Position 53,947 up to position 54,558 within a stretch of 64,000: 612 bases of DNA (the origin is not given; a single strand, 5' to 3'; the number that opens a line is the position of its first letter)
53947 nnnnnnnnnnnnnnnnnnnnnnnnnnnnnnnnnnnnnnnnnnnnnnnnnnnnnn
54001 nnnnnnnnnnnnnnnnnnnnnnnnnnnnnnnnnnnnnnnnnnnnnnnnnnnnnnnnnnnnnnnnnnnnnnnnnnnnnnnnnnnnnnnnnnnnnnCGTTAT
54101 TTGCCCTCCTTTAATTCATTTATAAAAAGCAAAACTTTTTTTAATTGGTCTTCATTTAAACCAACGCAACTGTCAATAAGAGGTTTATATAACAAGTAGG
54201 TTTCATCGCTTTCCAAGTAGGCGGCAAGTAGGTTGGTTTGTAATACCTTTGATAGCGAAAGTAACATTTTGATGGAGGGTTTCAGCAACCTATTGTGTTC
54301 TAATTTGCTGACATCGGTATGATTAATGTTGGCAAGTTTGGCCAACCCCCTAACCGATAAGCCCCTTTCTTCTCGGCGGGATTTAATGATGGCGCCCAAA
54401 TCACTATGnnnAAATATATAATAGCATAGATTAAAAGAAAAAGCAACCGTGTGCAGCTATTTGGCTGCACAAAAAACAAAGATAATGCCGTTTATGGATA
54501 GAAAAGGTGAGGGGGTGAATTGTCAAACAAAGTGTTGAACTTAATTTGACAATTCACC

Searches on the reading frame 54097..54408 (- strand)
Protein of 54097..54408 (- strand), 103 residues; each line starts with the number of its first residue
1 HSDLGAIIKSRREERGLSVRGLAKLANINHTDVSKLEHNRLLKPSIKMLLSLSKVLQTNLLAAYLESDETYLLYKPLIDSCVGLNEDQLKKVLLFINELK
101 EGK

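Call 9: search_protein_families(library=padloc, proteins=[window:54097-54408:-], max_evalue=0.01)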
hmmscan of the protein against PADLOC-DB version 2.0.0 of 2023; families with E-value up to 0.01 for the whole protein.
window:54097-54408:- (103 aa): 6 families
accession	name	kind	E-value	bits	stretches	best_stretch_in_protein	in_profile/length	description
PDLC02926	HTH_VI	-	1.5e-07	29.6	1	4-60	2-57/92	-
PDLC04142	capH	-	1.7e-07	30.2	1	3-92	6-91/103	capH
PDLC03954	RmrA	-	1.2e-05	22.4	1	8-60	15-66/380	-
PDLC03944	RmrA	-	3.8e-05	20.9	1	8-57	11-59/384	-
PDLC03947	RmrA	-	0.00011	19.2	1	8-59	16-66/383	-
PDLC03949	RmrA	-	0.005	13.7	1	10-68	9-64/363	-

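Call 10: search_protein_families(library=pfam, proteins=[window:54097-54408:-], max_evalue=0.001)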
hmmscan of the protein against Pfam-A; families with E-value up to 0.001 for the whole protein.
window:54097-54408:- (103 aa): 5 families
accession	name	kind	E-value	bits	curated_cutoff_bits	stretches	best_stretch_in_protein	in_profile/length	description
PF01381.28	HTH_3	-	1.5e-07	31.8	23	1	8-60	1-52/55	Helix-turn-helix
PF13560.12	HTH_31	-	3.3e-06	27.8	27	1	3-58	1-56/64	Helix-turn-helix domain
PF12844.13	HTH_19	-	1.2e-05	25.6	30.2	1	6-73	2-59/64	Helix-turn-helix domain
PF13744.12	HTH_37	-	0.00029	21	27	1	3-52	18-67/80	Helix-turn-helix domain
PF13443.12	HTH_26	-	0.0003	21.4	22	1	9-59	3-53/63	Cro/C1-type HTH DNA-binding domain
